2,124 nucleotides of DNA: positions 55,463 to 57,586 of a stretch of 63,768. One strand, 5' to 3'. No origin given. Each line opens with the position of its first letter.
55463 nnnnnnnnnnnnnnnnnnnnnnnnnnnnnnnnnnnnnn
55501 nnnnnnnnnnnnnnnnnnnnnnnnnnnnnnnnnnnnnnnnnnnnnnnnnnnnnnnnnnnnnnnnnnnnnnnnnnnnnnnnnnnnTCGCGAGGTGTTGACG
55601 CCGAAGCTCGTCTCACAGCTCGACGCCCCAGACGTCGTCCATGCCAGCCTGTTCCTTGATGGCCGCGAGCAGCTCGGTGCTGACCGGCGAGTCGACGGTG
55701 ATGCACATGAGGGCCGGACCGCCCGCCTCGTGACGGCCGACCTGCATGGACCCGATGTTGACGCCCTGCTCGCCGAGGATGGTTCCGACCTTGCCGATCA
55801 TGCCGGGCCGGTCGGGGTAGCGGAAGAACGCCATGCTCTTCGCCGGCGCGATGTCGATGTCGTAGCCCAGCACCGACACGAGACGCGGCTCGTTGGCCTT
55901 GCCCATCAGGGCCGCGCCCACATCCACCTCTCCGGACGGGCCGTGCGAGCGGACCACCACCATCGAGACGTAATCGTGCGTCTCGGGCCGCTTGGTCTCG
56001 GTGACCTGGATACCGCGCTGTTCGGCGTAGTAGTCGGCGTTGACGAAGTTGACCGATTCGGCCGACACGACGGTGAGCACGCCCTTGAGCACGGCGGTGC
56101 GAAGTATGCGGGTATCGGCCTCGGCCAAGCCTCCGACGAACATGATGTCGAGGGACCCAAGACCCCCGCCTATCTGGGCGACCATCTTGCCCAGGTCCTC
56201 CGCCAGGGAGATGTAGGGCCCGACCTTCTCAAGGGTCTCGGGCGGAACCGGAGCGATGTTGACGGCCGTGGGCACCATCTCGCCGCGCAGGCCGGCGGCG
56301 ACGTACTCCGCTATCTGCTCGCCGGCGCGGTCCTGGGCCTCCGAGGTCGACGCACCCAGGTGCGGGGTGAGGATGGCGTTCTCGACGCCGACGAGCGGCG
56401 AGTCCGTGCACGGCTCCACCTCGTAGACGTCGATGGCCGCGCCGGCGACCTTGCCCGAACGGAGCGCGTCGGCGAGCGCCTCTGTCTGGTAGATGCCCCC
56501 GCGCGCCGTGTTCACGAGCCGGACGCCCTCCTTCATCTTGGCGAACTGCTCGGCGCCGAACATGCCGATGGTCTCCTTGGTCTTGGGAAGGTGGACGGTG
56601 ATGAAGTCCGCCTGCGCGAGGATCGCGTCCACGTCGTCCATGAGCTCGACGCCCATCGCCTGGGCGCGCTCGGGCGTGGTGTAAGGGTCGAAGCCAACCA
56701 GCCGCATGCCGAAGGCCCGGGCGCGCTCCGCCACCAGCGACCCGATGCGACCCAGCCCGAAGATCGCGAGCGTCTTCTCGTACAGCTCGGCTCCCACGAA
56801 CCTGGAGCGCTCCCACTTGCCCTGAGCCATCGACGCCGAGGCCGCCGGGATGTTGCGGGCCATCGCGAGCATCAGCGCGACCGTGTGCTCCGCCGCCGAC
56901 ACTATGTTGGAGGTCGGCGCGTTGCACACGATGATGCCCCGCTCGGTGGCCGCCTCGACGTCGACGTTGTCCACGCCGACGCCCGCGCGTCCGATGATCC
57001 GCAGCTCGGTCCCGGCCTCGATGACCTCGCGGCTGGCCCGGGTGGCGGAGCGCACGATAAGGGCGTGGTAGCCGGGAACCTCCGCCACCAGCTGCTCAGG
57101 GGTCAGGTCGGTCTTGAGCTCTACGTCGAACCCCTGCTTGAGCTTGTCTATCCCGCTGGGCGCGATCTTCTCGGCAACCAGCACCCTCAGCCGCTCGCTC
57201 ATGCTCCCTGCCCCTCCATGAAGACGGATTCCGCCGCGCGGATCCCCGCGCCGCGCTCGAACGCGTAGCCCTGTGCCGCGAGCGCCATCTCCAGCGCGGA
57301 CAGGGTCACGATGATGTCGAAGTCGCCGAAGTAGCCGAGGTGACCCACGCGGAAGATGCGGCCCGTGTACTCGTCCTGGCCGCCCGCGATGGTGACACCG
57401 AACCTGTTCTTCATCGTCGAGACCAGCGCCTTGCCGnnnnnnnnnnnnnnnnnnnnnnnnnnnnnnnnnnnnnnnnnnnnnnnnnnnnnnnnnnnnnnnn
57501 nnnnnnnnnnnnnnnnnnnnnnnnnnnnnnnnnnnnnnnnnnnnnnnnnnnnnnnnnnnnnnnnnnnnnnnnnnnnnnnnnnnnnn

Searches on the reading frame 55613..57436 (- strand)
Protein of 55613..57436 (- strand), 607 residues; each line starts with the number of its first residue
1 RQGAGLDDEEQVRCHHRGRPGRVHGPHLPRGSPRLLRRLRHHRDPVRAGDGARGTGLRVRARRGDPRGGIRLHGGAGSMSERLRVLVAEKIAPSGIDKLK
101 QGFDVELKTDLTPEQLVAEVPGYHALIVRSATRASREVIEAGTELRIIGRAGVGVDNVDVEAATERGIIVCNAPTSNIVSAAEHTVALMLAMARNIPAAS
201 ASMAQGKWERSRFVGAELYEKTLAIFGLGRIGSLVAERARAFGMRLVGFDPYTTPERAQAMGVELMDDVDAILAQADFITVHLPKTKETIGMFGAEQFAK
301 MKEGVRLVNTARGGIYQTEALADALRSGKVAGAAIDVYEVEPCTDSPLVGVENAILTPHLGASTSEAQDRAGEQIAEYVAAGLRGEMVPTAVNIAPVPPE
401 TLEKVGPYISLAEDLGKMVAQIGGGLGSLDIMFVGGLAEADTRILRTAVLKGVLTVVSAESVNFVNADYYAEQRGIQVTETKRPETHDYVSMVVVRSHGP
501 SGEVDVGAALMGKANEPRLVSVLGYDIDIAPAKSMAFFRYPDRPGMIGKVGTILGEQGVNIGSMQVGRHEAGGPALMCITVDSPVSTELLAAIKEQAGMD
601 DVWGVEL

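Call 93: search_protein_families(library=pfam, proteins=[window:55613-57436:-], max_evalue=0.01)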
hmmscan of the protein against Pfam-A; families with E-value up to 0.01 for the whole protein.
window:55613-57436:- (607 aa): 8 families
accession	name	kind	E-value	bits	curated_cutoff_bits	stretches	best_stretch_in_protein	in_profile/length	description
PF02826.25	2-Hacid_dh_C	-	4.3e-60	202.6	25.1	1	186-361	1-178/178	D-isomer specific 2-hydroxyacid dehydrogenase, NAD binding domain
PF00389.36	2-Hacid_dh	-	3.6e-38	130.7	24.6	1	85-393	1-134/134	D-isomer specific 2-hydroxyacid dehydrogenase, catalytic domain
PF19304.4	PGDH_inter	-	3e-23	82.6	27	1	405-522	2-118/119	D-3-phosphoglycerate dehydrogenase intervening domain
PF01842.31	ACT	-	1.9e-12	47.1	27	1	537-596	4-64/66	ACT domain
PF22629.2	ACT_AHAS_ss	-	0.00044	20.8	27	1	542-594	7-60/67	AHAS small subunit-like ACT domain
PF03446.21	NAD_binding_2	-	0.0023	18.4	21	1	223-327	2-109/161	NAD binding domain of 6-phosphogluconate dehydrogenase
PF13291.12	ACT_4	-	0.0068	17.5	27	0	542-582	15-55/80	ACT domain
PF13710.12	ACT_5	-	0.0077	16.5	27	0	542-591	1-50/62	ACT domain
